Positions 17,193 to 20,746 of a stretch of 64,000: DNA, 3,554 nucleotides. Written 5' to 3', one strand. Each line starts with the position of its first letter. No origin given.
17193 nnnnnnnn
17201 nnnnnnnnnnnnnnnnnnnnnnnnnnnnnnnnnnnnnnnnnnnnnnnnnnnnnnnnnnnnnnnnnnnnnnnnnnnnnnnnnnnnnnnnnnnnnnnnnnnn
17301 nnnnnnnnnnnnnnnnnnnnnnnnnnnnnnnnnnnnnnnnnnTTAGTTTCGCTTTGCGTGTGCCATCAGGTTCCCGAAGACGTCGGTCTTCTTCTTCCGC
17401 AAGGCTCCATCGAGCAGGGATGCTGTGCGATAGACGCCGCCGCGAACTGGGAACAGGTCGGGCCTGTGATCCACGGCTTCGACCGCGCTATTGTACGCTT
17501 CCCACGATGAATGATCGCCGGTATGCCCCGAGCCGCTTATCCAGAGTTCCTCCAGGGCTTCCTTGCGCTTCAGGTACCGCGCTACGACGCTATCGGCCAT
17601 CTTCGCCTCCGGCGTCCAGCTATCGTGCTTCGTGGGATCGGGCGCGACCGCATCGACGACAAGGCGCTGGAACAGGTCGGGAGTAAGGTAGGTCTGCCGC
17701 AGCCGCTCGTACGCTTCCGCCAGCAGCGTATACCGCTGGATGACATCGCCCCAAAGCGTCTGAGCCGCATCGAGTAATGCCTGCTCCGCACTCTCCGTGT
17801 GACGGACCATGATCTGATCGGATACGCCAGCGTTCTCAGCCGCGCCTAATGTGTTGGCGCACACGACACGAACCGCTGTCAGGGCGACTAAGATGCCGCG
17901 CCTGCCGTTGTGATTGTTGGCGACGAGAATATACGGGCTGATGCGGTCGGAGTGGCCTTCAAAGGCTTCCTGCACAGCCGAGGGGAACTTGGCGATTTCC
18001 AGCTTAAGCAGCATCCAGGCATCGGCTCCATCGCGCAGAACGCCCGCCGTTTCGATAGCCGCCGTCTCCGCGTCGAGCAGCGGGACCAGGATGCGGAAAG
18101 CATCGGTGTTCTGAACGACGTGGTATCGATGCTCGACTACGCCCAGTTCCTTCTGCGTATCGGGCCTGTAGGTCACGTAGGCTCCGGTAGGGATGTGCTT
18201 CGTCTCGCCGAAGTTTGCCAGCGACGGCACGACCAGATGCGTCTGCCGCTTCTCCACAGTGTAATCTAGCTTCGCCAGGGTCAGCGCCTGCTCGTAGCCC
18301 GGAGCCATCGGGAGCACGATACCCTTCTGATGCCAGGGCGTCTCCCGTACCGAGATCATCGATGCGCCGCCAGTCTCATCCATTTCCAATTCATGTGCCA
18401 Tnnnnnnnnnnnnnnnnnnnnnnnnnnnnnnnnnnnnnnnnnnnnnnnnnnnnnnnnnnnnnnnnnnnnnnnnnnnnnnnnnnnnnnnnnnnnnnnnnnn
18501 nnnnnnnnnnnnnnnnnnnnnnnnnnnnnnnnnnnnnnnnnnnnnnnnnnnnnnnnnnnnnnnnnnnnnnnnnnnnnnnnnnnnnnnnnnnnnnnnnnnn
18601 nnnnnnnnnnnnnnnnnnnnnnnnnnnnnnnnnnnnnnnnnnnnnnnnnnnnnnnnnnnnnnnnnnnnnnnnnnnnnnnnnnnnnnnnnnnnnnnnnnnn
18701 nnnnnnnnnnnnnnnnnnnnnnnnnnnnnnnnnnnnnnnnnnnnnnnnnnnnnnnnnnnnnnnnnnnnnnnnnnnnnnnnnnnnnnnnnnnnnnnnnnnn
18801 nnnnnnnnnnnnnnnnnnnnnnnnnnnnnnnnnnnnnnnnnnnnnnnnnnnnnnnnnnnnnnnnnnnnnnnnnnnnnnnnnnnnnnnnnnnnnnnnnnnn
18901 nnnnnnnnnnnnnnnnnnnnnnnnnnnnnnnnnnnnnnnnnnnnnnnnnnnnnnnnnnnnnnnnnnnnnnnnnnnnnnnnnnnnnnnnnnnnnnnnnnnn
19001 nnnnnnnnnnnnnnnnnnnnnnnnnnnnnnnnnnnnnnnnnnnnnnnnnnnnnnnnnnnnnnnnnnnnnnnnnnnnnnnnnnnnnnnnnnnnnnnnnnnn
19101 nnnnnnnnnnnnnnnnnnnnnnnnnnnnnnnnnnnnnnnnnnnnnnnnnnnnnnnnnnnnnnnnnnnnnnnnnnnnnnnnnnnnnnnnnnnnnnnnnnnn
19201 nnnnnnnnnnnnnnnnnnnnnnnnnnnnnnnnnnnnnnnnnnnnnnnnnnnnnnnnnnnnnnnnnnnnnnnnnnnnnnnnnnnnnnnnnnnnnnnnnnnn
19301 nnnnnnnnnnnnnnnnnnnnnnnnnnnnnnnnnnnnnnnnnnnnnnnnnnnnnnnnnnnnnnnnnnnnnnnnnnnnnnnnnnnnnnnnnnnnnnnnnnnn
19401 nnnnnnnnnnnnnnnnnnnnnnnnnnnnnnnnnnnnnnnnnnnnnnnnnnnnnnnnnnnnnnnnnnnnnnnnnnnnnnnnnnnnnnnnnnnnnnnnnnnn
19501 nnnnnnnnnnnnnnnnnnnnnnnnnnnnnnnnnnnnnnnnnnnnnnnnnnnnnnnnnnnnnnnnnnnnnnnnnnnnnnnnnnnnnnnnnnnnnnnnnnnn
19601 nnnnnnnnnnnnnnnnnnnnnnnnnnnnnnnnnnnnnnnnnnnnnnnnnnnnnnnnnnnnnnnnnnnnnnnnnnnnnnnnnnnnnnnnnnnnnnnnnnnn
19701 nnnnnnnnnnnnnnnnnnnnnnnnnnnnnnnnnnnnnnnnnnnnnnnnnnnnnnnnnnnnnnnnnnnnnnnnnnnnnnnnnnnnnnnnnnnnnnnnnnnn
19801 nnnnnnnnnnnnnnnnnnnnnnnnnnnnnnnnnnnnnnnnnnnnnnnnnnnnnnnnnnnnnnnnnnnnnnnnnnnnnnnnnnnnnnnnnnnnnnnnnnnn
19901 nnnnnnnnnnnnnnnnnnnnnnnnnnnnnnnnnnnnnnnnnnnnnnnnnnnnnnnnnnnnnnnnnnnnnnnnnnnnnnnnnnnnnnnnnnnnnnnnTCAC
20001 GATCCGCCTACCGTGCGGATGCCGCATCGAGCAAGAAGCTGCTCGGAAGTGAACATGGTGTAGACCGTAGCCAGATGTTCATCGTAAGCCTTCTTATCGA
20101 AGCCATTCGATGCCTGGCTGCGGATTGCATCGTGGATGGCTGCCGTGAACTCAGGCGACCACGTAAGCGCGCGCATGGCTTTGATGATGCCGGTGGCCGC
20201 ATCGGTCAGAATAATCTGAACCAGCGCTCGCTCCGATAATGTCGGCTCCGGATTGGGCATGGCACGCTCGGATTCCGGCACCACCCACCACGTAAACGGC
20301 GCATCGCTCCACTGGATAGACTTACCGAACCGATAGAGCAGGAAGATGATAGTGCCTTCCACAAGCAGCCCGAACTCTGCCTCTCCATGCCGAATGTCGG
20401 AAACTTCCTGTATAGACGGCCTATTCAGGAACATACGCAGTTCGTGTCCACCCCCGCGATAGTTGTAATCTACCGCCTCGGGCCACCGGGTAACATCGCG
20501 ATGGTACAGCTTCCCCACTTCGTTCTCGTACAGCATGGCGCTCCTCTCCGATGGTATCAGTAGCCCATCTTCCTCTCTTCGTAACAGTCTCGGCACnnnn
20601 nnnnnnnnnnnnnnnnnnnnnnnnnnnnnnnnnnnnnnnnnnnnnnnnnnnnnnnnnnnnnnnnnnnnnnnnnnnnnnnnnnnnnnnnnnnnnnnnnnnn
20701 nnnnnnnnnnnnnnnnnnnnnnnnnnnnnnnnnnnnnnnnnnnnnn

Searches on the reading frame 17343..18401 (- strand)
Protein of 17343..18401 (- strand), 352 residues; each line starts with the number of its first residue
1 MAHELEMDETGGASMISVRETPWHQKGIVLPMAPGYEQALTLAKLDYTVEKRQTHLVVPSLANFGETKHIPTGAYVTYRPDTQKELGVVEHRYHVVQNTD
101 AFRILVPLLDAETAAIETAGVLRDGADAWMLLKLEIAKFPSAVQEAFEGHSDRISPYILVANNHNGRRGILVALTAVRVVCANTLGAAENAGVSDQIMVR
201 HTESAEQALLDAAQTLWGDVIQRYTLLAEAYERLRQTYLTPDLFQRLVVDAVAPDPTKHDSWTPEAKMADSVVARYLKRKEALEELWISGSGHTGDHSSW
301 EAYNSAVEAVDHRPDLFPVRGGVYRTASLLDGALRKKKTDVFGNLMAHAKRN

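Call 44: search_protein_families(library=pfam, proteins=[window:17343-18401:-], max_evalue=0.001)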
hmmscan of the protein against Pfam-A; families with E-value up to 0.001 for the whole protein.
window:17343-18401:- (352 aa): 1 family
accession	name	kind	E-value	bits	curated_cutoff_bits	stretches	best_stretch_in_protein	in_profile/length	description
PF06067.16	DUF932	-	7.9e-39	134.2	23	1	86-315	2-211/227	Domain of unknown function (DUF932)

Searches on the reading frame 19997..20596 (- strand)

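Call 44: search_protein_families(library=pfam, proteins=[window:19997-20596:-], max_evalue=0.001)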
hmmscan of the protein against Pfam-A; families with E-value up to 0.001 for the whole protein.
window:19997-20596:- (199 aa): 0 families

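Call 45: search_protein_families(library=phrogs, proteins=[window:19997-20596:-], max_evalue=0.001)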
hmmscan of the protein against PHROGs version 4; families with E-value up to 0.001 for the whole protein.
window:19997-20596:- (199 aa): 1 family
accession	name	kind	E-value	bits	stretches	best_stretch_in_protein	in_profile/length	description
phrog_12389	-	unknown function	3.6e-43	148.2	1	23-193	2-170/173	-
